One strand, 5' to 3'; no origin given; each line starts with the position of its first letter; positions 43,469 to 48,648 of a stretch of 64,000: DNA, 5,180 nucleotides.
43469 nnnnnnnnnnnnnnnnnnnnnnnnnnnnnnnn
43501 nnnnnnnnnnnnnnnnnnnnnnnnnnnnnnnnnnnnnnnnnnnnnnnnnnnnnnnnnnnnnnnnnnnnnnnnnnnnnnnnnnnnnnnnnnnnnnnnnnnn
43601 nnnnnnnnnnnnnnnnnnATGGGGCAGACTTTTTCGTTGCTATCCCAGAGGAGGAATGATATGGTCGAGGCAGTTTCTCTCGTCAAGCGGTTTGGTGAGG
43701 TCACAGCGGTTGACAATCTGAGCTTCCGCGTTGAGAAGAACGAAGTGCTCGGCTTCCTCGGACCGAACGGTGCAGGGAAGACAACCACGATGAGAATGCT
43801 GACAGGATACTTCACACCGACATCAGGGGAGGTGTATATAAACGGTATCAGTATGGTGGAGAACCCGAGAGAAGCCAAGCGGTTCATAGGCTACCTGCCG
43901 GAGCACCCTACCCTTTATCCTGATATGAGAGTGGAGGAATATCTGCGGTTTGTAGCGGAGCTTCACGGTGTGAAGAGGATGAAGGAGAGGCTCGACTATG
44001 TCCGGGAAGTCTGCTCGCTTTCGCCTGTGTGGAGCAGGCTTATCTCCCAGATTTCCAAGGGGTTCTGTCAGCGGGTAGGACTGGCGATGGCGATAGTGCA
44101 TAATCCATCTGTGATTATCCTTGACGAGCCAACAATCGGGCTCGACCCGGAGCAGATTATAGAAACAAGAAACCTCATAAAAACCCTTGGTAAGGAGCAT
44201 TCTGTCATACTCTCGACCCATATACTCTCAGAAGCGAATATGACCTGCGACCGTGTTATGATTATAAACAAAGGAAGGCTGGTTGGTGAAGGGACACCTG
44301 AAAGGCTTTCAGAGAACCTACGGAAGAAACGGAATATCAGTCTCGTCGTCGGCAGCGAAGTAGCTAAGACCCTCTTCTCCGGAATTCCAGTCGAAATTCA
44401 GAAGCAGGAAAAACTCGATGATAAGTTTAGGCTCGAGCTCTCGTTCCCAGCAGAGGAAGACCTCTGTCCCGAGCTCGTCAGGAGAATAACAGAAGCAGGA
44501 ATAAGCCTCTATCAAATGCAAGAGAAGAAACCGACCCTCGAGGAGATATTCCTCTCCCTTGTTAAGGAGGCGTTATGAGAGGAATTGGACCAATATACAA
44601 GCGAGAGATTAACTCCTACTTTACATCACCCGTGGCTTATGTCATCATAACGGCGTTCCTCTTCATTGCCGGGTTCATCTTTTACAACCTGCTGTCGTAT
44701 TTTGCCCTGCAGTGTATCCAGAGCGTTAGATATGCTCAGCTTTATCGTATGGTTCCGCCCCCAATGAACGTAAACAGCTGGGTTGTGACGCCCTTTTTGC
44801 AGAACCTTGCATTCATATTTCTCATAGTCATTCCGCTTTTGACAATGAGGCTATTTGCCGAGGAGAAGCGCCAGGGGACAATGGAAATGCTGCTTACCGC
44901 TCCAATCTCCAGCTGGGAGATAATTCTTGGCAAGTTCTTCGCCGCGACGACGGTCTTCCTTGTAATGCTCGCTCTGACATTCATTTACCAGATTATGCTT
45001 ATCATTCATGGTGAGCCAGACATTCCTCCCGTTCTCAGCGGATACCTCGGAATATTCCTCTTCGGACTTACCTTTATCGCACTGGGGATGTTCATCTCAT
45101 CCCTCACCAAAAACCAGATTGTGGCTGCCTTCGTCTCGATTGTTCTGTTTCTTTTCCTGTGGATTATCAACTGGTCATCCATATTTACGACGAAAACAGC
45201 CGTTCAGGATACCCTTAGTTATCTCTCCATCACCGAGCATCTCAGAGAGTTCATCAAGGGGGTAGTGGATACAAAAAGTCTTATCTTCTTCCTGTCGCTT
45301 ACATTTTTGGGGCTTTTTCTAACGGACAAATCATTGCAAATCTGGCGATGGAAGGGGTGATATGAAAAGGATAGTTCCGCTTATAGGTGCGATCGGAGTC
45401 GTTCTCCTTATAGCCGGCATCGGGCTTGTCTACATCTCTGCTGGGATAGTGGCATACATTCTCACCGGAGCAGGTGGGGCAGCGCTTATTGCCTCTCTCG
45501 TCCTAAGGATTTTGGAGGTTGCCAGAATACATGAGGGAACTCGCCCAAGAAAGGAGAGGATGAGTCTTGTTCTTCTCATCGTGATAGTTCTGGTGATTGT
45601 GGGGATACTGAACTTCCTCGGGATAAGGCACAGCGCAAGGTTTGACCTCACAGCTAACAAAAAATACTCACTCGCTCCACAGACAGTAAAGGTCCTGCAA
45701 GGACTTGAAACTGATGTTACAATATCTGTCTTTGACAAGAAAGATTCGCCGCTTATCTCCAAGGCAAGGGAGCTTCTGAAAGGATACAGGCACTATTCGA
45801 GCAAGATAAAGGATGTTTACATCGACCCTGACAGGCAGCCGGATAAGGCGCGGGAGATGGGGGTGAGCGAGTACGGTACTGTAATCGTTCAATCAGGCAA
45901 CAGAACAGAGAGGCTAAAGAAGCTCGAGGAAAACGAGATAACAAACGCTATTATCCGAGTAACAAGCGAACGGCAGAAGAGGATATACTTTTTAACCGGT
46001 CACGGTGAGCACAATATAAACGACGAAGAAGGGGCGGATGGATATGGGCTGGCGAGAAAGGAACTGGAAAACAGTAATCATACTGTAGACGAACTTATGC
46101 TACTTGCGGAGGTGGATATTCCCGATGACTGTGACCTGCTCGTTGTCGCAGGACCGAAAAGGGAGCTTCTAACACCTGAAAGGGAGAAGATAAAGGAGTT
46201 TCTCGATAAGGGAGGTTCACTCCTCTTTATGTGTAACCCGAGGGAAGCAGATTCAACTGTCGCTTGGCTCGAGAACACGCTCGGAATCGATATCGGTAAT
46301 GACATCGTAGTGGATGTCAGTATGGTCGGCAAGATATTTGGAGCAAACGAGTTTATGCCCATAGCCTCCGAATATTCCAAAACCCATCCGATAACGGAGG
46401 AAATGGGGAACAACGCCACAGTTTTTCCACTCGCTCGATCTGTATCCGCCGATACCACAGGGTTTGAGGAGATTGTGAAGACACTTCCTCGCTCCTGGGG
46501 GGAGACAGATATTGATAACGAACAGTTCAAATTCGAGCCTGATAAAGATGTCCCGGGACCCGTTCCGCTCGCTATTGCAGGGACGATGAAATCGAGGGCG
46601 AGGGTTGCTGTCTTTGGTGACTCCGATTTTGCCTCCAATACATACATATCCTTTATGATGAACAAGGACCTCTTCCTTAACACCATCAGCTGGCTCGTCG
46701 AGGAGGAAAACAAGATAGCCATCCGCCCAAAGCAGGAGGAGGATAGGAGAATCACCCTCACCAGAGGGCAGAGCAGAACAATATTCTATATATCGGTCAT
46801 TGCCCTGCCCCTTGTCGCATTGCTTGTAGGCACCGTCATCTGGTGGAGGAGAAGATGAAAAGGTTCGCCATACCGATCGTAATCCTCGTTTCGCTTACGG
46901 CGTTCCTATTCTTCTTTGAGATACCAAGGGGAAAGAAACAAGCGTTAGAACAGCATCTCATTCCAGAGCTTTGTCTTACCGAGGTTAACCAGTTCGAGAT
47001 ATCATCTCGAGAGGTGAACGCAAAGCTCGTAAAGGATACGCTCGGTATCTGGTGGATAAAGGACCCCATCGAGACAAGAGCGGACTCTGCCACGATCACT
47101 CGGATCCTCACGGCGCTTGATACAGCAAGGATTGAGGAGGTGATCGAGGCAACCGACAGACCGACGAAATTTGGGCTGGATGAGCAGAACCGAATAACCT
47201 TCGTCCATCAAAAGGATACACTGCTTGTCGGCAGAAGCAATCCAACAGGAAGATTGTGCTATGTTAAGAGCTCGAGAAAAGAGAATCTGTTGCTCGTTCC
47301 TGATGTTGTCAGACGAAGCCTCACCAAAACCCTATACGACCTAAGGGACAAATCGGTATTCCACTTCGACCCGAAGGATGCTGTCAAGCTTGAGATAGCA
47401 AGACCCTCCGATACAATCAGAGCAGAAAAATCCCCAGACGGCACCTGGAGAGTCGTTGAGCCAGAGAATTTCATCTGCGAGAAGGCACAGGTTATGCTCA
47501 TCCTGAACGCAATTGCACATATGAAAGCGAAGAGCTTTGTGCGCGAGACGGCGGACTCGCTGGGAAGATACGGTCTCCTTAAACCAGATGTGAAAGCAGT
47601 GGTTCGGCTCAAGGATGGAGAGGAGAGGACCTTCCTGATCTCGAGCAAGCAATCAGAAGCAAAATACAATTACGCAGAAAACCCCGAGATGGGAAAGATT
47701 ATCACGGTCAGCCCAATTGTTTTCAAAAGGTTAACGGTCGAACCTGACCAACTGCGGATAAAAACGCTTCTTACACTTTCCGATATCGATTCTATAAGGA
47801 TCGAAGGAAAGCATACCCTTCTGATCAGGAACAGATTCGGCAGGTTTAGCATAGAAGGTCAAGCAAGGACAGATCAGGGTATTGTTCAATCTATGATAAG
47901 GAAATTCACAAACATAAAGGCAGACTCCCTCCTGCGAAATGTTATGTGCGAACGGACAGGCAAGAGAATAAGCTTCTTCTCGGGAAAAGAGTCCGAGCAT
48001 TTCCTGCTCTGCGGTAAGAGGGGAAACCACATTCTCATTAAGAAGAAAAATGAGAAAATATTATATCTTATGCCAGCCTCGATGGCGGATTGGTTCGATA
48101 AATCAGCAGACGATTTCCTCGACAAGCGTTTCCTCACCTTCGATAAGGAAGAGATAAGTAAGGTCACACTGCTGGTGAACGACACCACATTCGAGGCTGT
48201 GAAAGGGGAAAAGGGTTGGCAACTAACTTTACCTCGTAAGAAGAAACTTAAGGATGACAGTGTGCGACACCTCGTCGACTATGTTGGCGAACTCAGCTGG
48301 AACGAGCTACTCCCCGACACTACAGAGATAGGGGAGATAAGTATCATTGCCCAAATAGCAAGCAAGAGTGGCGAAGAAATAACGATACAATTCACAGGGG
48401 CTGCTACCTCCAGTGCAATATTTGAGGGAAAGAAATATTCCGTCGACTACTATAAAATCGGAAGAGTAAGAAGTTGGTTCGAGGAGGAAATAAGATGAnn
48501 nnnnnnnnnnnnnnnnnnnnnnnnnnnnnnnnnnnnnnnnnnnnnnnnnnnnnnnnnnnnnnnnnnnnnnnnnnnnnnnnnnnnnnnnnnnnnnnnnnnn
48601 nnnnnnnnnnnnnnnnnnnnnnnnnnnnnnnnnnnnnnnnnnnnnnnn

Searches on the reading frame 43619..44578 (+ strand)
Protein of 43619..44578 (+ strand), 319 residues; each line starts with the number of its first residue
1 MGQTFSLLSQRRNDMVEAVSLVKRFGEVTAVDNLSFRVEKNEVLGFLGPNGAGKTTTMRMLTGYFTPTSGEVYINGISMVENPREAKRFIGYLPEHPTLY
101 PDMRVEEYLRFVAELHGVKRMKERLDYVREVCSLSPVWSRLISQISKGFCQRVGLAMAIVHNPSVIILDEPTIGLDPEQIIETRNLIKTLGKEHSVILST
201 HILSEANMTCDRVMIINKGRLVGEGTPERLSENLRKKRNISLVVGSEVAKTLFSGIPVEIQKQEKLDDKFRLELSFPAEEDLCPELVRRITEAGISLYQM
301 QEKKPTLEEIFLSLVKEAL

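Call 60: search_protein_families(library=pfam, proteins=[window:43619-44578:+], max_evalue=0.00001)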
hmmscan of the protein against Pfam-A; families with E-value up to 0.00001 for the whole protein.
window:43619-44578:+ (319 aa): 3 families
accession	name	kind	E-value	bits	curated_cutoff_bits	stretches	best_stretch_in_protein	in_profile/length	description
PF00005.33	ABC_tran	-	4e-30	105.7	25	1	32-172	2-136/137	ABC transporter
PF13304.12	AAA_21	-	4.6e-09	37.2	27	0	142-202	235-299/304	AAA domain, putative AbiEii toxin, Type IV TA system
PF13732.12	DrrA1-3_C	-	5.7e-06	27.4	27.4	0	236-315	11-81/81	ATP-binding protein DrrA1-3-like, C-terminal domain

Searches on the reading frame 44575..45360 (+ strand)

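Call 60: search_protein_families(library=pfam, proteins=[window:44575-45360:+], max_evalue=0.00001)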
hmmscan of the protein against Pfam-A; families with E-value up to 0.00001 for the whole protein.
window:44575-45360:+ (261 aa): 5 families
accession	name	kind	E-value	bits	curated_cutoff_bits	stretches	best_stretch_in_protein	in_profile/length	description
PF12679.13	ABC2_membrane_2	-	2.5e-17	63.5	27.2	1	7-234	3-246/283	ABC-2 family transporter protein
PF12698.13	ABC2_membrane_3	-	1.3e-14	54.5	31.6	1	68-205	158-291/347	ABC-2 family transporter protein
PF01061.29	ABC2_membrane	-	1.2e-09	38.4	26.9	1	8-197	7-175/211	ABC-2 type transporter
PF13346.12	ABC2_membrane_5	-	1.1e-08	35.4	25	1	74-217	30-180/205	ABC-2 family transporter protein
PF12730.13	ABC2_membrane_4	-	2.9e-07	31.1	27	1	61-193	41-177/179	ABC-2 family transporter protein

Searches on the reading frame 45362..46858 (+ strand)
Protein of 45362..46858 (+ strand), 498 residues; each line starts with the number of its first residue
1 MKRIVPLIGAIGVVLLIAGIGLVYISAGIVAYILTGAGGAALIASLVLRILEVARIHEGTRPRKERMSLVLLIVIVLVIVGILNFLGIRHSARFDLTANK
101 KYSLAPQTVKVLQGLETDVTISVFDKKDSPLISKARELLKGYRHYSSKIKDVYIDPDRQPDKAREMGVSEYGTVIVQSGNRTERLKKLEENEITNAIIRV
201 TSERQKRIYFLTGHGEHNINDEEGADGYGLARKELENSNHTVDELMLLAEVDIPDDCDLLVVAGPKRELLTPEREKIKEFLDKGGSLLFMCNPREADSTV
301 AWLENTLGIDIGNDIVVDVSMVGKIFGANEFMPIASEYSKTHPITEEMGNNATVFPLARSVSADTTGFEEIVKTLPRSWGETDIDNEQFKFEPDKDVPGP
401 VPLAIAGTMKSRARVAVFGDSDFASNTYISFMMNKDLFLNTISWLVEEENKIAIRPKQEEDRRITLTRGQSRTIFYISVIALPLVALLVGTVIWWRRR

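Call 60: search_protein_families(library=pfam, proteins=[window:45362-46858:+], max_evalue=0.00001)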
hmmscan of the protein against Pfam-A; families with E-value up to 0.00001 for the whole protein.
window:45362-46858:+ (498 aa): 3 families
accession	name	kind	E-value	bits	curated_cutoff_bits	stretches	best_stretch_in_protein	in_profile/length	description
PF09822.16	ABC_transp_aux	-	1.6e-22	80.5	34.7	1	206-440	2-287/288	ABC-type uncharacterized transport system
PF23357.1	DUF7088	-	5.8e-13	49.4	27.8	1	99-182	2-94/105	Domain of unknown function (DUF7088)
PF23355.1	IFT52_GIFT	-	7e-07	29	27.2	0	255-319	44-111/246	IFT52 GIFT domain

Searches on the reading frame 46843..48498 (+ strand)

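Call 61: search_protein_families(library=pfam, proteins=[window:46843-48498:+], max_evalue=0.00001)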
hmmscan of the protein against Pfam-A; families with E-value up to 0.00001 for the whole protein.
window:46843-48498:+ (551 aa): 1 family
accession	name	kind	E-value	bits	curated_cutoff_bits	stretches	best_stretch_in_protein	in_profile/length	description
PF14238.11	DUF4340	-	2.9e-49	168.2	25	3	70-200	1-135/183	Domain of unknown function (DUF4340)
